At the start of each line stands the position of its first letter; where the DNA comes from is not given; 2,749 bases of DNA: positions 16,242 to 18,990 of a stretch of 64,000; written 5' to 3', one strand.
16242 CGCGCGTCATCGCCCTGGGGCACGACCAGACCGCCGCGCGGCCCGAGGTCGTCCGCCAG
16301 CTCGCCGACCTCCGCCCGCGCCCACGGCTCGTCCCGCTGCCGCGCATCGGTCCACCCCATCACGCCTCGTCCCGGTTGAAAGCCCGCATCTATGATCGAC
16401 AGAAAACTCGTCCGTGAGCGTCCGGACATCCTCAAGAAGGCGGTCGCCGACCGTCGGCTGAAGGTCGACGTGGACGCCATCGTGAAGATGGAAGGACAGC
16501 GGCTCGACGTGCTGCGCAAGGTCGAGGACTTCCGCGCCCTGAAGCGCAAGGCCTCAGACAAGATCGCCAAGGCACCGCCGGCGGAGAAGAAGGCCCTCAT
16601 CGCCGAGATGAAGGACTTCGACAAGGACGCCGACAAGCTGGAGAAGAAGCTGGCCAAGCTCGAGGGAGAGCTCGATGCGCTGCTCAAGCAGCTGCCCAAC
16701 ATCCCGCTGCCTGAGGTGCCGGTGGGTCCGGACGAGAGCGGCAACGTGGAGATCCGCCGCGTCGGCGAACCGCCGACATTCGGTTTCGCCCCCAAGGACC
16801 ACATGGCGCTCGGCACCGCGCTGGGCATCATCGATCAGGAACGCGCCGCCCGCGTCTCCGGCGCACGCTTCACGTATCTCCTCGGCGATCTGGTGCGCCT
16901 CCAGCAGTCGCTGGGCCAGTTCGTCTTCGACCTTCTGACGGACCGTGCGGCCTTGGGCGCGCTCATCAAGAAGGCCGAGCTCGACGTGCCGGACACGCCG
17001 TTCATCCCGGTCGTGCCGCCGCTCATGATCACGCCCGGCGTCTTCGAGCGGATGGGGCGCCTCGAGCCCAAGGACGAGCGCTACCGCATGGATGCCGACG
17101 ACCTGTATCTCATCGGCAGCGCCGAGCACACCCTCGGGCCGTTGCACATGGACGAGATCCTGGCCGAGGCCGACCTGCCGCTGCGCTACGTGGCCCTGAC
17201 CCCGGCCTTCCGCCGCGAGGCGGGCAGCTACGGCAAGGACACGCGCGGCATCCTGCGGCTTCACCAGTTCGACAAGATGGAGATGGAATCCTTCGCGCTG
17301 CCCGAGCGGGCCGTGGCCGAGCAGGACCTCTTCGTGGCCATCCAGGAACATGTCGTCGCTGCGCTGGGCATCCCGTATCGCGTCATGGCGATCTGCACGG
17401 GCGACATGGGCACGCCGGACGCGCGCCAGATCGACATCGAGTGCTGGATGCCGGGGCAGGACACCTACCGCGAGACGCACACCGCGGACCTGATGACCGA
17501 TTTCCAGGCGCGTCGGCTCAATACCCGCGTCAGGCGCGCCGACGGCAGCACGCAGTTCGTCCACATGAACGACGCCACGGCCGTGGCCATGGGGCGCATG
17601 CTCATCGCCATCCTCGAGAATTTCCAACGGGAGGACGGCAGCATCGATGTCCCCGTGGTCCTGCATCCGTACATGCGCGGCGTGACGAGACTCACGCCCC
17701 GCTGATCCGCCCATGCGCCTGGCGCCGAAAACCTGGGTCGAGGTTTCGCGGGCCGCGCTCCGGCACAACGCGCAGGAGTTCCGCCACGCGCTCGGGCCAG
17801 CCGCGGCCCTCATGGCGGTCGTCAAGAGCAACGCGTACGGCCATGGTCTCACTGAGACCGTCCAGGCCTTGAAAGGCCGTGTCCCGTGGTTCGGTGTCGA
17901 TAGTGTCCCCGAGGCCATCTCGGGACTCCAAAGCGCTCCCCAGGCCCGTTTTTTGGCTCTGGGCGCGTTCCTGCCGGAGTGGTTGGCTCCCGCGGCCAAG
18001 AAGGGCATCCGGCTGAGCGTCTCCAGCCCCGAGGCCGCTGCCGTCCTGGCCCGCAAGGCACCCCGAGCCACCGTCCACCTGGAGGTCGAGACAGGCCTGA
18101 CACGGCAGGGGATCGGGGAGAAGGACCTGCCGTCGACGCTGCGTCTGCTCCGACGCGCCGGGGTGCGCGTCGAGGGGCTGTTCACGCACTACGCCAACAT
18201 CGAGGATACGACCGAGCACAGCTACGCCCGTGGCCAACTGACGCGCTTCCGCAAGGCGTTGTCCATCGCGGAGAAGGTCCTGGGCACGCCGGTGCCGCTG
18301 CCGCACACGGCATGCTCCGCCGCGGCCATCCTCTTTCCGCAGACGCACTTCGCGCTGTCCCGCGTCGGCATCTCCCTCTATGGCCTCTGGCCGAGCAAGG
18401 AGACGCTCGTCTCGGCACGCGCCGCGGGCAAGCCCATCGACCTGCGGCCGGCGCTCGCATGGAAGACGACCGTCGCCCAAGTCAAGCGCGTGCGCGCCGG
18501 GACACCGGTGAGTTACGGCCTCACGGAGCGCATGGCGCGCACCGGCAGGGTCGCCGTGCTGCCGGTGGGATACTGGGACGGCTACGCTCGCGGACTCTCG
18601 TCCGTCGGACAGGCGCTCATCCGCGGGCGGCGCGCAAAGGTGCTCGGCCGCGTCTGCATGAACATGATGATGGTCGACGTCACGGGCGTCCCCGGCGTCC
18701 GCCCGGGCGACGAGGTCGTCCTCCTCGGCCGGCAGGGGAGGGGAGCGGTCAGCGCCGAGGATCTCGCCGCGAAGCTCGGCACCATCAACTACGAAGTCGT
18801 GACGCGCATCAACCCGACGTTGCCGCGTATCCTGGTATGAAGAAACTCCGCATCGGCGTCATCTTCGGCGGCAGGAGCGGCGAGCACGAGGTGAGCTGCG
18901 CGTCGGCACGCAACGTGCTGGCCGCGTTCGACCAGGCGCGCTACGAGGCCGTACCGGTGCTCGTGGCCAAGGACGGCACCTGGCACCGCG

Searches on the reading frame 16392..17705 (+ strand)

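Call 49: search_protein_families(library=pfam, proteins=[window:16392-17705:+], max_evalue=0.00001)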
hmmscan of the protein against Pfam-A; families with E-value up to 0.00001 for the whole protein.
window:16392-17705:+ (437 aa): 2 families
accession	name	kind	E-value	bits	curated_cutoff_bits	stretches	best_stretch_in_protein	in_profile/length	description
PF00587.30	tRNA-synt_2b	-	1e-31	110.8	29.3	1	235-411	8-179/179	tRNA synthetase class II core domain (G, H, P, S and T)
PF02403.27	Seryl_tRNA_N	-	1.3e-18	67.7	28.2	1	1-105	1-108/108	Seryl-tRNA synthetase N-terminal domain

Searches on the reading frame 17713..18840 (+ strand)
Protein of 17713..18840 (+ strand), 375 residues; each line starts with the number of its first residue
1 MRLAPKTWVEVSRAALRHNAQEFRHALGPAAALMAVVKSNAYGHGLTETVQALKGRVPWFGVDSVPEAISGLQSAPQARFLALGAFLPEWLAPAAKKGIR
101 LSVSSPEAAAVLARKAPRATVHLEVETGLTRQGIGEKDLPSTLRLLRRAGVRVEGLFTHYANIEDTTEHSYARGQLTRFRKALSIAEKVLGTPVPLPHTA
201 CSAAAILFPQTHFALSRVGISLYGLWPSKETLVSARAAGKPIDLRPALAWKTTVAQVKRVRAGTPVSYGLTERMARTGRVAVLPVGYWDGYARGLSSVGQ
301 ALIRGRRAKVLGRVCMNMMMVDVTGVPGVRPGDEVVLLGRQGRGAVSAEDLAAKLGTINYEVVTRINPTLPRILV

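Call 49: search_protein_families(library=pfam, proteins=[window:17713-18840:+], max_evalue=0.00001)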
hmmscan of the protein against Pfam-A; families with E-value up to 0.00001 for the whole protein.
window:17713-18840:+ (375 aa): 2 families
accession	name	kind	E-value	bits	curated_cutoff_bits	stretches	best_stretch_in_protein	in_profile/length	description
PF01168.26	Ala_racemase_N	-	5e-48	164.2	24.1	1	11-225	1-218/220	Alanine racemase, N-terminal domain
PF00842.27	Ala_racemase_C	-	4.6e-44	149.5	25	1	248-373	2-126/127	Alanine racemase, C-terminal domain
